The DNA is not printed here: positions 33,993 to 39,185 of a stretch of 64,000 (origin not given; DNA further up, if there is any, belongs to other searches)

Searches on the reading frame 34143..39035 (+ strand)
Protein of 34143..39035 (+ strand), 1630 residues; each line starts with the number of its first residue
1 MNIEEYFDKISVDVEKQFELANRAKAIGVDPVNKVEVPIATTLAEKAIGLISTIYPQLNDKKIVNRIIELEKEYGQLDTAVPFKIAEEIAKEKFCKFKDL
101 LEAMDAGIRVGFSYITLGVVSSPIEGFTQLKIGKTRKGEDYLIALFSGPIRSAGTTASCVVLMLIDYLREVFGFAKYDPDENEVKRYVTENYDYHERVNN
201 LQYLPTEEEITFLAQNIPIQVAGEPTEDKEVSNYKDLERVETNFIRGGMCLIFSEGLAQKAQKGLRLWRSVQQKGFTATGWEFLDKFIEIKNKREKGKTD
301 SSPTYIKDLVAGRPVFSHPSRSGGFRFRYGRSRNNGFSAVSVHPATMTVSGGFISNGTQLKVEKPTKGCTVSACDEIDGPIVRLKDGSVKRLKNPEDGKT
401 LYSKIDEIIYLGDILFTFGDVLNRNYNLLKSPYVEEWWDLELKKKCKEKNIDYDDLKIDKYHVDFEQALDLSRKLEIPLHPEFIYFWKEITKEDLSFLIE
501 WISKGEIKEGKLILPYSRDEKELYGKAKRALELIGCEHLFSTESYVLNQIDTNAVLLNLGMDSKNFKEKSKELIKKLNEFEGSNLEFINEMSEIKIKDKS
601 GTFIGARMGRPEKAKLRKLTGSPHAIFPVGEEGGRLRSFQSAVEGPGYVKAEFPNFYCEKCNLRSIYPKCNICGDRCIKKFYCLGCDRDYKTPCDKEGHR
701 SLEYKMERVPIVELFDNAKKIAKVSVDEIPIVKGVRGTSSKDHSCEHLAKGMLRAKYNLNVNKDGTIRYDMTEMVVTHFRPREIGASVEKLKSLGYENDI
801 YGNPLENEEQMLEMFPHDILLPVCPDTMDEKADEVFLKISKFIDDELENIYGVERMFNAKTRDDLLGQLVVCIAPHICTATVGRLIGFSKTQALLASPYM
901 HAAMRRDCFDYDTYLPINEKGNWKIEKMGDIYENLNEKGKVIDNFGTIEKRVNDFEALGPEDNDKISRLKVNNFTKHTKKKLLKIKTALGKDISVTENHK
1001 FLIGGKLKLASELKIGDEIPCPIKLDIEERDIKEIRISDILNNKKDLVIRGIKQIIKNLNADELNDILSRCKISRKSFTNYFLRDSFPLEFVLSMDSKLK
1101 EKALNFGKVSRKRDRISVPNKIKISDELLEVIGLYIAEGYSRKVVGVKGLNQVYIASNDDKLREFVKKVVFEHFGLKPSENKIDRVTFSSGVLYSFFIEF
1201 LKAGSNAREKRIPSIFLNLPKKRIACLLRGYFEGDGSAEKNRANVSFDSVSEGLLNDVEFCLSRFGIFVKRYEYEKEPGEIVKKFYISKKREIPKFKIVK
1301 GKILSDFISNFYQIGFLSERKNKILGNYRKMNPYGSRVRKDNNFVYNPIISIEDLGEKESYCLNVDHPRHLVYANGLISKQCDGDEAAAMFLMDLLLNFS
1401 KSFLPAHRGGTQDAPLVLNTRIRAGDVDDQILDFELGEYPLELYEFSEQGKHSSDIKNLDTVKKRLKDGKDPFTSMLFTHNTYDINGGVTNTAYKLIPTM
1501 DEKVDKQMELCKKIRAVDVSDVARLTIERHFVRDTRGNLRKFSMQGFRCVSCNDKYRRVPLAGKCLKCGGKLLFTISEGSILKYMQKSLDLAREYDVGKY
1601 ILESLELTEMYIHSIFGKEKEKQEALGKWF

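Call 92: search_protein_families(library=pfam, proteins=[window:34143-39035:+], max_evalue=0.00001)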
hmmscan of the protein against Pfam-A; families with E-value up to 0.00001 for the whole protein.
window:34143-39035:+ (1630 aa): 5 families
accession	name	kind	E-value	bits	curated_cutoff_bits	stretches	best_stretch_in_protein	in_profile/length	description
PF24844.1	PolC_DP2_central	-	6.1e-114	381.2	24.3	1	298-690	7-370/372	DNA polymerase II large subunit DP2, central domain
PF24846.1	PolC_DP2_cat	-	1.6e-95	319.9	24.3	2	730-908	6-177/299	DNA polymerase II large subunit DP2, catalytic domain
PF03833.19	PolC_DP2_N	-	1.3e-74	251.2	24.3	1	5-289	1-270/271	DNA polymerase II large subunit DP2, N-terminal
PF14528.11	LAGLIDADG_3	-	1.2e-17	64.4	22.5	1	1227-1296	6-77/82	LAGLIDADG-like domain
PF14890.11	Intein_splicing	-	7.3e-13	49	35.8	1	927-1378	11-152/155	Intein splicing domain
